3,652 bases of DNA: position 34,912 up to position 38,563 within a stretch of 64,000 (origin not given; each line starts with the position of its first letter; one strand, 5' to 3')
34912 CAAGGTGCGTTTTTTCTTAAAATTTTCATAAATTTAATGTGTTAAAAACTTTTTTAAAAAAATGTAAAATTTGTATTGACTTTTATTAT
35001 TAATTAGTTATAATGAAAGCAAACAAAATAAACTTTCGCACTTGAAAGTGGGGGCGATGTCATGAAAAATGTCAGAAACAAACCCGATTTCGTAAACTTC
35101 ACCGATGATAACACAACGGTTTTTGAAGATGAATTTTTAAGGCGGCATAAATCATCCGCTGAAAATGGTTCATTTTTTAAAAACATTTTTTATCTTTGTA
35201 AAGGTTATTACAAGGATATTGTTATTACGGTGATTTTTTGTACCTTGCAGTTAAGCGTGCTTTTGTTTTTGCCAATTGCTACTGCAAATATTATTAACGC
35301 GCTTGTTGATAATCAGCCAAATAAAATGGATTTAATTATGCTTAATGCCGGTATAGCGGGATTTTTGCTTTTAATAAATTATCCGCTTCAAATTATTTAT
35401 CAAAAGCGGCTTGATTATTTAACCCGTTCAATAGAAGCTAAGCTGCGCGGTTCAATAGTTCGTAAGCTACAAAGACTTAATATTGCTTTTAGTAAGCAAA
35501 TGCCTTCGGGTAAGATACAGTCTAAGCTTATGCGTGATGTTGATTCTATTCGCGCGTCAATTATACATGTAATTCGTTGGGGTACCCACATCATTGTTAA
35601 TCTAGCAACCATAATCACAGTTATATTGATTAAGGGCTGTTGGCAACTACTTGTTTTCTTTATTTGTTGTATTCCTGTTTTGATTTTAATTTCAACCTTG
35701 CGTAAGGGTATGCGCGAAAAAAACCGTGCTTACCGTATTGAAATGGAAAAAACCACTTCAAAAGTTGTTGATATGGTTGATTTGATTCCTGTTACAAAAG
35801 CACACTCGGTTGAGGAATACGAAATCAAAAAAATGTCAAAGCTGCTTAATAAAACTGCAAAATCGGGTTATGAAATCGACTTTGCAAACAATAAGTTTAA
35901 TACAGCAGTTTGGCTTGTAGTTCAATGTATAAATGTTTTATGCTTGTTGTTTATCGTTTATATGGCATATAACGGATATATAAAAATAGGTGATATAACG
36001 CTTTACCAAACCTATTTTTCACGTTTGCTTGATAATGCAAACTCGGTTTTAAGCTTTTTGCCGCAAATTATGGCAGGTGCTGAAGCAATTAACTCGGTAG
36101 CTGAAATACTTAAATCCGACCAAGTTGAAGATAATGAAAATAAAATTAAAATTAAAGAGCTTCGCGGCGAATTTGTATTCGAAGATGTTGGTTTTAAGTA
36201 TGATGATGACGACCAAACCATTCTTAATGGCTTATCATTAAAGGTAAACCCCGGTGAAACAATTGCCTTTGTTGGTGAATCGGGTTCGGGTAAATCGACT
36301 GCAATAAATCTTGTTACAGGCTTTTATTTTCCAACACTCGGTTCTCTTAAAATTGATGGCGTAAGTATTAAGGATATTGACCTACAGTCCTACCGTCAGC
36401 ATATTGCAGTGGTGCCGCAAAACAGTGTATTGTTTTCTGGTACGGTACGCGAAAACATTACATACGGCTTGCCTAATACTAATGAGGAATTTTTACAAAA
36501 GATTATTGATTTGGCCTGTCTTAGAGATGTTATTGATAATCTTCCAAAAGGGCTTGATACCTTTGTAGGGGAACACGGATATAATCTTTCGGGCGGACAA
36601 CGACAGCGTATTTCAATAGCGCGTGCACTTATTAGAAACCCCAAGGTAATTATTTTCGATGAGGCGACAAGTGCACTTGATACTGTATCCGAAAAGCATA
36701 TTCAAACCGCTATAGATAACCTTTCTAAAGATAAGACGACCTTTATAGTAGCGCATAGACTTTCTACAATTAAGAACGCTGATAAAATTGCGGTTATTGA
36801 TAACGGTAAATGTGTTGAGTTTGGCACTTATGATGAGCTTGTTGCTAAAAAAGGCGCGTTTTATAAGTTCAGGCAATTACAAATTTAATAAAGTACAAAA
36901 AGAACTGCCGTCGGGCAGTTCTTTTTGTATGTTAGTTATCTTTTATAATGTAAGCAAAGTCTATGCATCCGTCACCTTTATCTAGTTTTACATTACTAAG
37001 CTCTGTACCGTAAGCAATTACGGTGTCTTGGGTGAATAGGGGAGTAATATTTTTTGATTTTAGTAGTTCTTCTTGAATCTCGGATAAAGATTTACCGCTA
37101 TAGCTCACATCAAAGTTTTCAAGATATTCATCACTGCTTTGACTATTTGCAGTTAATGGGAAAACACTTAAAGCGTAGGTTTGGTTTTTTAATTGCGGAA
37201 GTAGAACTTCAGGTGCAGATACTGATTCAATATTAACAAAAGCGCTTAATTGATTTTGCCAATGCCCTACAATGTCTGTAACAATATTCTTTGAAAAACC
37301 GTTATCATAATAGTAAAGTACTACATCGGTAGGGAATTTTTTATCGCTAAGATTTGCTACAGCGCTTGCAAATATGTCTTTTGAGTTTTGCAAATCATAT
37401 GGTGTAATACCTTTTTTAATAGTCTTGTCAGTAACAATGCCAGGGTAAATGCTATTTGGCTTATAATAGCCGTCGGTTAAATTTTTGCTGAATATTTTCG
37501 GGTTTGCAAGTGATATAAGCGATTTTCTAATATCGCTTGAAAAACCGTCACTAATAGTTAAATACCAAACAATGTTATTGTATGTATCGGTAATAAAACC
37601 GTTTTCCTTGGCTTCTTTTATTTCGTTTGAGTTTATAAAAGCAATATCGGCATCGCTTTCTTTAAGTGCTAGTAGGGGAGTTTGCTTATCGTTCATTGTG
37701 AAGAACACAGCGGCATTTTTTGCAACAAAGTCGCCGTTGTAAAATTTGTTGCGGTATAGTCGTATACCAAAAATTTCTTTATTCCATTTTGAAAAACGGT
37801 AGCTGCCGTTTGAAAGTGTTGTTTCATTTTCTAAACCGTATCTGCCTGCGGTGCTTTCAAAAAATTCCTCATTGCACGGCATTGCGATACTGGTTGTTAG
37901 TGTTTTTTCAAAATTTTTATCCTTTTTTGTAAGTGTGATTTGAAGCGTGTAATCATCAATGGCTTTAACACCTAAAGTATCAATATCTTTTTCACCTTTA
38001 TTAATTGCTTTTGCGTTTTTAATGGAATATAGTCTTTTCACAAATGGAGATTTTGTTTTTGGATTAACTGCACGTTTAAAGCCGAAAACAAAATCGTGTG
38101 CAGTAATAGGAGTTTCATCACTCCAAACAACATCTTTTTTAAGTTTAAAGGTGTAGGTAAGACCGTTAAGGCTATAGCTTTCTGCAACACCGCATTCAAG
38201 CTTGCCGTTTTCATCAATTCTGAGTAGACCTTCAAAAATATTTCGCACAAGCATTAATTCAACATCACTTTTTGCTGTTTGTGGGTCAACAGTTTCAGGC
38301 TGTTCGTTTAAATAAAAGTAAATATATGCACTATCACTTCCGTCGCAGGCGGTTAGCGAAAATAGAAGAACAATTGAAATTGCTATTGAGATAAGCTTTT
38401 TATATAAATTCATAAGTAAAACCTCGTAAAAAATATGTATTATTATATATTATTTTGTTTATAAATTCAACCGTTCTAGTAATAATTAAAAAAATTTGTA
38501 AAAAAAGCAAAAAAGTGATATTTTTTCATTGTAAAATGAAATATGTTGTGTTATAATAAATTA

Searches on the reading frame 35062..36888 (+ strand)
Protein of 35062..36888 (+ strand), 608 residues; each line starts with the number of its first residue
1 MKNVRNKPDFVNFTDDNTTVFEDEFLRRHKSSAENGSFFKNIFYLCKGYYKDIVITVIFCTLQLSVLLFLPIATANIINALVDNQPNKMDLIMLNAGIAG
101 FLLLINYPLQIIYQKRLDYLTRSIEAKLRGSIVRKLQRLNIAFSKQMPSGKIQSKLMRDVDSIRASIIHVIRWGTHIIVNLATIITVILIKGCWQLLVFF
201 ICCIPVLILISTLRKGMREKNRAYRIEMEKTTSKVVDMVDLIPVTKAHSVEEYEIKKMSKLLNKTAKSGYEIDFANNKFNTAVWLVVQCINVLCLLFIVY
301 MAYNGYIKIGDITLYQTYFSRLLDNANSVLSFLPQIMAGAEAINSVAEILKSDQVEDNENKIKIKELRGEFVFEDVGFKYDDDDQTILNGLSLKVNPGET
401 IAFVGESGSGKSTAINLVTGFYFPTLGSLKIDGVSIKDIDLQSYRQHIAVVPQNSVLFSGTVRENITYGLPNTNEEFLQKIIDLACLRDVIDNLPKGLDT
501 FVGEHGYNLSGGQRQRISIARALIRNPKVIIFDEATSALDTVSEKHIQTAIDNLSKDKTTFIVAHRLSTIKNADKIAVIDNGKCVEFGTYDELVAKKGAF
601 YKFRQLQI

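Call 84: search_protein_families(library=pfam, proteins=[window:35062-36888:+], max_evalue=0.00001)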
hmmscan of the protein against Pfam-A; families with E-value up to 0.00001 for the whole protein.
window:35062-36888:+ (608 aa): 3 families
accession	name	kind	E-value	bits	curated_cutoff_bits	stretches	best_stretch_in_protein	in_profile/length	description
PF00005.33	ABC_tran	-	4.4e-35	121.7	25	1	388-537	1-137/137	ABC transporter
PF00664.28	ABC_membrane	-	1.5e-26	94.1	28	1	54-320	2-268/274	ABC transporter transmembrane region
PF02463.25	SMC_N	-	6.5e-07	29.4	40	1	250-579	135-211/220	RecF/RecN/SMC N terminal domain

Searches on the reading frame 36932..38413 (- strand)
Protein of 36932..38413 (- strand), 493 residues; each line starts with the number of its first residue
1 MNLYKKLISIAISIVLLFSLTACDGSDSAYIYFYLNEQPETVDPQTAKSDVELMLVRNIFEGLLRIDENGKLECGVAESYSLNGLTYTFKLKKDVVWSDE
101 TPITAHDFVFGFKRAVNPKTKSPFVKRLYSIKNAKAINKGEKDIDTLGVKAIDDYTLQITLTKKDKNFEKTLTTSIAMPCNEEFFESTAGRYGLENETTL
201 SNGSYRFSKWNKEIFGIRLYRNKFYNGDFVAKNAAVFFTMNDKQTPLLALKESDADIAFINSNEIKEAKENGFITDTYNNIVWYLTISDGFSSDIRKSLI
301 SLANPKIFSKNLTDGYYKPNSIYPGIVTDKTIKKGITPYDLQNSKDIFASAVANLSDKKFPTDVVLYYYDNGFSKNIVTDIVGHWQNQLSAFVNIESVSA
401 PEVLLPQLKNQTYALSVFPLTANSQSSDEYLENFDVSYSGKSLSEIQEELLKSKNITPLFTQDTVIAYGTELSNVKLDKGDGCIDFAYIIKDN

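Call 84: search_protein_families(library=pfam, proteins=[window:36932-38413:-], max_evalue=0.00001)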
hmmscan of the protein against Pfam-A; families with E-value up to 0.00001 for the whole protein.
window:36932-38413:- (493 aa): 1 family
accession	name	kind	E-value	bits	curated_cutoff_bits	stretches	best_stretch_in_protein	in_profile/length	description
PF00496.27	SBP_bac_5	-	2.2e-37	129.5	32.4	1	75-437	5-363/368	Bacterial extracellular solute-binding proteins, family 5 Middle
